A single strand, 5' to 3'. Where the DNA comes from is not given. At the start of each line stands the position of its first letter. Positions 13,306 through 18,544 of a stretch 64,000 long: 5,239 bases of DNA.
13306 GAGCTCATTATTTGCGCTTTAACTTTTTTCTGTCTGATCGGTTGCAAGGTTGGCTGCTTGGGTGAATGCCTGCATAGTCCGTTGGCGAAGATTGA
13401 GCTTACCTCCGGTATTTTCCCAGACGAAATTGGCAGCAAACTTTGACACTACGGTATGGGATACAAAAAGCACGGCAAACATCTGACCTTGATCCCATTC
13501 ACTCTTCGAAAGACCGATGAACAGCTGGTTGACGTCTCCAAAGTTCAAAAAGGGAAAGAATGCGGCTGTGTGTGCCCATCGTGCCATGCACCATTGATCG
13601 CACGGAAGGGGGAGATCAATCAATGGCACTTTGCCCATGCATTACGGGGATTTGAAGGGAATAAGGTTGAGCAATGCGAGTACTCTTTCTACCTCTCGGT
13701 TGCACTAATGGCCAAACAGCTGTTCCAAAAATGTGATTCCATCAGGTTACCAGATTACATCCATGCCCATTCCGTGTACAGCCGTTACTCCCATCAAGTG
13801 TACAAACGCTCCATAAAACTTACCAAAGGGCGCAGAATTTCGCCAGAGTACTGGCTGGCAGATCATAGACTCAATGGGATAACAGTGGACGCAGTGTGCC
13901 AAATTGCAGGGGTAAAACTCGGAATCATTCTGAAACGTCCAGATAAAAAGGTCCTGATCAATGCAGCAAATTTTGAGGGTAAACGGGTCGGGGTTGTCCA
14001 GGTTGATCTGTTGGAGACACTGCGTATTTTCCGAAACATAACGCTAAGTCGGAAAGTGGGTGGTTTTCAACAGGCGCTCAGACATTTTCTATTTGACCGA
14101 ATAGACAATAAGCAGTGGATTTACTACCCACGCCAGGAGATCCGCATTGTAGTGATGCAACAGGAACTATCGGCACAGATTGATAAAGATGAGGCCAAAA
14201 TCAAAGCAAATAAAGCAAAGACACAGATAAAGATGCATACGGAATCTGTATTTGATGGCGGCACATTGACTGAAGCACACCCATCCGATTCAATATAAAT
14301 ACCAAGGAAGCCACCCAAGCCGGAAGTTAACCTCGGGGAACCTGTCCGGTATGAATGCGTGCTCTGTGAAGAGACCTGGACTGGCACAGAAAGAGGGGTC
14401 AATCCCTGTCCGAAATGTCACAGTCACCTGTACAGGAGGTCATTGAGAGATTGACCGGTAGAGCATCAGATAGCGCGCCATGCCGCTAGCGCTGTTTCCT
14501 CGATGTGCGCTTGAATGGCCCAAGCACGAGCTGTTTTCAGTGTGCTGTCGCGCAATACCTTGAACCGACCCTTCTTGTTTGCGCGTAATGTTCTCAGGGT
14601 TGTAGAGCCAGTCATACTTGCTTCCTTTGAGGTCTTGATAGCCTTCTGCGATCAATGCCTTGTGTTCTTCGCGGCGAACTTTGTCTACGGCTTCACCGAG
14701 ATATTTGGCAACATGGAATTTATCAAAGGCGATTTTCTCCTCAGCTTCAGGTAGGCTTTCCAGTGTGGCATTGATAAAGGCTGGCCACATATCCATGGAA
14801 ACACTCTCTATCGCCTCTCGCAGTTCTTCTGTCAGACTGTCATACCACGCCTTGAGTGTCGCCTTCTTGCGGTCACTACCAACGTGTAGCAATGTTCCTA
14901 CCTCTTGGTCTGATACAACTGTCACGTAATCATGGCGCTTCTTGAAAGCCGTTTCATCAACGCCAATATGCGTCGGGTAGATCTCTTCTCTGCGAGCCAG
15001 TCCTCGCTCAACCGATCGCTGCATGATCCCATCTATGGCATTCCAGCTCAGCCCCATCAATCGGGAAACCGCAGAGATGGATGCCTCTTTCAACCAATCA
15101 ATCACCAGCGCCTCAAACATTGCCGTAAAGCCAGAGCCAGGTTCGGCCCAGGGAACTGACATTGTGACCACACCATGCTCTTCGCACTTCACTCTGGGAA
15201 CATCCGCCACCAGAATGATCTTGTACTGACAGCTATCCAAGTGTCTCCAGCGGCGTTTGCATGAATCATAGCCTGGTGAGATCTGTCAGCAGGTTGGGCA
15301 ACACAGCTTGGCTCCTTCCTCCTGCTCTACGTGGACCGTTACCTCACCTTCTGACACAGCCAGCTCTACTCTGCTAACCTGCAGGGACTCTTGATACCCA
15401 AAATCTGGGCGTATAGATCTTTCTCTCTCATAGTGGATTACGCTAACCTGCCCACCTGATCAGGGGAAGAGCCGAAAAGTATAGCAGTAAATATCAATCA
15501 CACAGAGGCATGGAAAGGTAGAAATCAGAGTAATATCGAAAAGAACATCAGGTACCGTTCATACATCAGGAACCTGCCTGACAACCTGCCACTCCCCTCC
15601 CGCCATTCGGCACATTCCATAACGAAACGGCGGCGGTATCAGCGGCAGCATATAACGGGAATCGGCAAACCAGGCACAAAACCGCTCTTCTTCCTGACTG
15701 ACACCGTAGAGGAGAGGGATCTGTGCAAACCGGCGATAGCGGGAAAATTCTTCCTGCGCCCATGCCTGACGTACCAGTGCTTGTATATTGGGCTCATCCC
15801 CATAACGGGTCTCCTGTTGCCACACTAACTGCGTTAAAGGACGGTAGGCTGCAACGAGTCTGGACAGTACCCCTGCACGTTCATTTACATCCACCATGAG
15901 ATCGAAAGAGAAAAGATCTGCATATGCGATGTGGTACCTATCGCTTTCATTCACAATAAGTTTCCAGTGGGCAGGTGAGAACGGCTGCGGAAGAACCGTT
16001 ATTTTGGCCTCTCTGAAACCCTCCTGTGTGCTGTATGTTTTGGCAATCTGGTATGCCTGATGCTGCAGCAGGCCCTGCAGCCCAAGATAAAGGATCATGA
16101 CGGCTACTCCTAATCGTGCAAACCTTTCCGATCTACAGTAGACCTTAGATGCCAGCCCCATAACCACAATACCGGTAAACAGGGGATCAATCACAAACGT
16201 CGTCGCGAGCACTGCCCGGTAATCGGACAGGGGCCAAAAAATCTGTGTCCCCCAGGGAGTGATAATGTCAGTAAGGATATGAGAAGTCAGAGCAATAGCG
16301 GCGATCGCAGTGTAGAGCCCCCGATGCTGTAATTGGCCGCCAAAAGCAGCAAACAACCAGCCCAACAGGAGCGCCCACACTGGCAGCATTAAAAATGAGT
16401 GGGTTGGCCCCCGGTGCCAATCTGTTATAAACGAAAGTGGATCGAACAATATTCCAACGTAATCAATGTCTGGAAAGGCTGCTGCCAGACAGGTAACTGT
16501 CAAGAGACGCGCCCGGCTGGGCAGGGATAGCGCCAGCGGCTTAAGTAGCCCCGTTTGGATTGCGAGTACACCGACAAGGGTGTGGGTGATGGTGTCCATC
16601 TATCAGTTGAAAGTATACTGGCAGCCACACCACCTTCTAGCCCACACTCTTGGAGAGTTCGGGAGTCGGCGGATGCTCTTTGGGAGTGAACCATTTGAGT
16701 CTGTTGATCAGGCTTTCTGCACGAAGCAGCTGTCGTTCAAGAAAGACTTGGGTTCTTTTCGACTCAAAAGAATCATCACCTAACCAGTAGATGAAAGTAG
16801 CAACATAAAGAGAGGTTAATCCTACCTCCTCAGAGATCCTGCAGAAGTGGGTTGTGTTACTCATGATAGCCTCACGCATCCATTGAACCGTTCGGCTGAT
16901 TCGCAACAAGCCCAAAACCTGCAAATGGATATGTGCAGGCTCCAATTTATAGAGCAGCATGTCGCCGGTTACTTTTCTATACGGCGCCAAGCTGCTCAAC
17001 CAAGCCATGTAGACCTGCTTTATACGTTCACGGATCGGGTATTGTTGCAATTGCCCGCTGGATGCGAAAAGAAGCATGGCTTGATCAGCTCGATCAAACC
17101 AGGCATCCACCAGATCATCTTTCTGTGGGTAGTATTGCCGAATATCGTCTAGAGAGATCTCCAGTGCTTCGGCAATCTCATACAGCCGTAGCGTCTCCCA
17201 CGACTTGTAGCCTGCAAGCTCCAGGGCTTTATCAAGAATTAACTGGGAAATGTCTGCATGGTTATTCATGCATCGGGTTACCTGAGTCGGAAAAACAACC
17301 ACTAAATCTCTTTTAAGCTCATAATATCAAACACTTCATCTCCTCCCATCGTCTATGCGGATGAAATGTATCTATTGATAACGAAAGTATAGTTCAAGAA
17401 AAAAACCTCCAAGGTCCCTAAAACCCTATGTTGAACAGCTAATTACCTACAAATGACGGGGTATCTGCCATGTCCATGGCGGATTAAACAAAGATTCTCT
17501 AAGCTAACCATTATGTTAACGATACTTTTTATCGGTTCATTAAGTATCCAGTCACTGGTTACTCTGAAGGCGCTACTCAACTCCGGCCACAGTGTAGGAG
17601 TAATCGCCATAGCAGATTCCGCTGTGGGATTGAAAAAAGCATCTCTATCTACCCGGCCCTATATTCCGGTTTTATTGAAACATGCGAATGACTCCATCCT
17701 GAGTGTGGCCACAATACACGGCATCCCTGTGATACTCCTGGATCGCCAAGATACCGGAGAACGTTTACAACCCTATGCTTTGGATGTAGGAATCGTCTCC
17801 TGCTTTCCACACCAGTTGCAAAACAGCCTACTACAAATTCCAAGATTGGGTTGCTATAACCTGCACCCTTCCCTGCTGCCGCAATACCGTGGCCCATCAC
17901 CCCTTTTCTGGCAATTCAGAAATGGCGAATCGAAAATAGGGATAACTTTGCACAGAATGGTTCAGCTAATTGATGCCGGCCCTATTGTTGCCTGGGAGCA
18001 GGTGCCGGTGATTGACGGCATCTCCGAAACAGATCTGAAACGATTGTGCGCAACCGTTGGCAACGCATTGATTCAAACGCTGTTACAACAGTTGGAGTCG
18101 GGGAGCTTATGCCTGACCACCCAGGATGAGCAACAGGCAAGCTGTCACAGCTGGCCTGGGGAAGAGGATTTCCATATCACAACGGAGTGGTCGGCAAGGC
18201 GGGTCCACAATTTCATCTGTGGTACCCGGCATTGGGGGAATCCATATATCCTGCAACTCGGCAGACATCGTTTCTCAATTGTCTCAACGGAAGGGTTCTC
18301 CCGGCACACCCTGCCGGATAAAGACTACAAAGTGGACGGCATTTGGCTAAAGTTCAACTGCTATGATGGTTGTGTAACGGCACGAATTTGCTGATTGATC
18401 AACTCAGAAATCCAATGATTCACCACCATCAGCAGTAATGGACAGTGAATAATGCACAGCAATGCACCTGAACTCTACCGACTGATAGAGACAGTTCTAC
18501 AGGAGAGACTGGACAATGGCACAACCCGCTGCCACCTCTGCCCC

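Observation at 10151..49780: Two sibling elements stacked in tRNA-Cys with a readable chronology and no integrase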

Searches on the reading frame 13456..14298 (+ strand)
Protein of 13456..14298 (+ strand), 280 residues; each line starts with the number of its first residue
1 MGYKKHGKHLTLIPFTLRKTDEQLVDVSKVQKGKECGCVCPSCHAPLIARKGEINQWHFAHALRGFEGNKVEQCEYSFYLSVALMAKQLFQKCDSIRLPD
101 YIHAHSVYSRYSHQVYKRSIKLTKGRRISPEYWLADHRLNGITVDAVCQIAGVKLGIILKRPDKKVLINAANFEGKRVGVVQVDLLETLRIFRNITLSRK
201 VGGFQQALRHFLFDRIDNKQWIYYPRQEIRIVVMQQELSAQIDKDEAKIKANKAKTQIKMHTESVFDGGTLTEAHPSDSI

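Call 7: search_protein_families(library=pfam, proteins=[window:13456-14298:+], max_evalue=0.01)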
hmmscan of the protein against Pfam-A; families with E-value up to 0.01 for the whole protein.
window:13456-14298:+ (280 aa): 3 families
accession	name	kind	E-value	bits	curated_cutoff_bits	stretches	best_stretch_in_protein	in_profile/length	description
PF25164.1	CoiA_N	-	4.5e-09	36.1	26.3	1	31-61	10-41/50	Competence protein CoiA, N-terminal domain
PF25165.1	DUF7828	-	2.4e-05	24.4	25.7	1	20-76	10-67/87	Domain of unknown function (DUF7828)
PF25169.1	DUF7830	-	0.0033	17.7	27.5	1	32-62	29-59/72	Domain of unknown function (DUF7830)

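Call 90: search_protein_families(library=ncbifam, proteins=[window:13456-14298:+], max_evalue=0.001)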
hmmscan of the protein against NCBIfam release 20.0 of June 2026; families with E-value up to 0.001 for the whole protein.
window:13456-14298:+ (280 aa): 0 families

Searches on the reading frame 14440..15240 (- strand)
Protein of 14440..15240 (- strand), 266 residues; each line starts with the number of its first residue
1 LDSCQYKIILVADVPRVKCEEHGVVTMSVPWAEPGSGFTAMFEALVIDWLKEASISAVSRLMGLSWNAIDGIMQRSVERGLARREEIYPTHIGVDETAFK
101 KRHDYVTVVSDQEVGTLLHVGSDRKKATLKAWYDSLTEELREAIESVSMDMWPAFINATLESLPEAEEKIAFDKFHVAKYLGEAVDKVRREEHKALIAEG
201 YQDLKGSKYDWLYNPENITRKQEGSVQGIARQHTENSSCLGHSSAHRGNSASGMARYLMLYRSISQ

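Call 7: search_protein_families(library=pfam, proteins=[window:14440-15240:-], max_evalue=0.01)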
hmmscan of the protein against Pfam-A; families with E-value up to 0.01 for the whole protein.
window:14440-15240:- (266 aa): 3 families
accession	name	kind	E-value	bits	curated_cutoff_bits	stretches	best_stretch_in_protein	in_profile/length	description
PF01610.23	DDE_Tnp_ISL3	-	3.6e-40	138.7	23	1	92-233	1-142/240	Transposase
PF13542.12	HTH_Tnp_ISL3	-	5.3e-17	61.5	27.4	1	28-76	2-50/51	Helix-turn-helix domain of transposase family ISL3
PF08564.16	CDC37_C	-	0.0092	16.5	22.1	0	122-193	8-78/100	Cdc37 C terminal domain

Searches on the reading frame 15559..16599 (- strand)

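Call 7: search_protein_families(library=pfam, proteins=[window:15559-16599:-], max_evalue=0.01)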
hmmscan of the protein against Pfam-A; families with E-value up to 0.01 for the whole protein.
window:15559-16599:- (346 aa): 1 family
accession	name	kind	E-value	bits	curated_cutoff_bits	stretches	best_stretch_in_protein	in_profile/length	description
PF04307.19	YdjM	-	8.1e-35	120.3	29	1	1-180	1-174/176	YdjM inner membrane protein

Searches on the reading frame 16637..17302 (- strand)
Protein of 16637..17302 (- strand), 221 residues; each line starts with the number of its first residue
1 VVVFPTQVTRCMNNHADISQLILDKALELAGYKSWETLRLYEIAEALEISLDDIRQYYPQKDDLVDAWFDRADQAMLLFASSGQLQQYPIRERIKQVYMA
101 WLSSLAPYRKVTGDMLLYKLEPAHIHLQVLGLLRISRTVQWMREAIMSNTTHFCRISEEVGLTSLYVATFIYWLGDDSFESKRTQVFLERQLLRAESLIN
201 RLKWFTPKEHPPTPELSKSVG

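Call 7: search_protein_families(library=pfam, proteins=[window:16637-17302:-], max_evalue=0.01)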
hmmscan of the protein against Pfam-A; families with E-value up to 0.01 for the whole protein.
window:16637-17302:- (221 aa): 3 families
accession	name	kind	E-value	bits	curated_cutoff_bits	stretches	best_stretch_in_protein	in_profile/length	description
PF08511.16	COQ9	-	0.00023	21.2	20.5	1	161-196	34-69/72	COQ9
PF00440.29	TetR_N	-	0.008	16.4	24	0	22-67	1-46/47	Bacterial regulatory proteins, tetR family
PF17931.6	TetR_C_23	-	0.009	16.6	29.1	0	161-195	74-108/127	Tetracyclin repressor-like, C-terminal domain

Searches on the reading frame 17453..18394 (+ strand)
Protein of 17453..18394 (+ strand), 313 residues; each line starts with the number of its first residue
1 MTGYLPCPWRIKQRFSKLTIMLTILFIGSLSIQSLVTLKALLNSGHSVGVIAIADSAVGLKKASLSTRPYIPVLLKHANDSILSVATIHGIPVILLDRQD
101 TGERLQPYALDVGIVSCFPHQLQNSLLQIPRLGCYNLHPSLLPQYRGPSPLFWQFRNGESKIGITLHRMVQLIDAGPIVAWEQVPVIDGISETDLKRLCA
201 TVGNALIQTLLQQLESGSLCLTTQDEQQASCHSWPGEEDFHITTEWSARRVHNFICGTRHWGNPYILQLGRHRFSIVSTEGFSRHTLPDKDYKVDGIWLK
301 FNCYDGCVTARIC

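Call 7: search_protein_families(library=pfam, proteins=[window:17453-18394:+], max_evalue=0.01)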
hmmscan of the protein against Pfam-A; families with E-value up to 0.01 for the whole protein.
window:17453-18394:+ (313 aa): 1 family
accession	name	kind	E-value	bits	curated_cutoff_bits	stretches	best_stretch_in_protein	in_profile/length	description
PF00551.24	Formyl_trans_N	-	1.5e-21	77.4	26.1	1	36-205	17-175/181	Formyl transferase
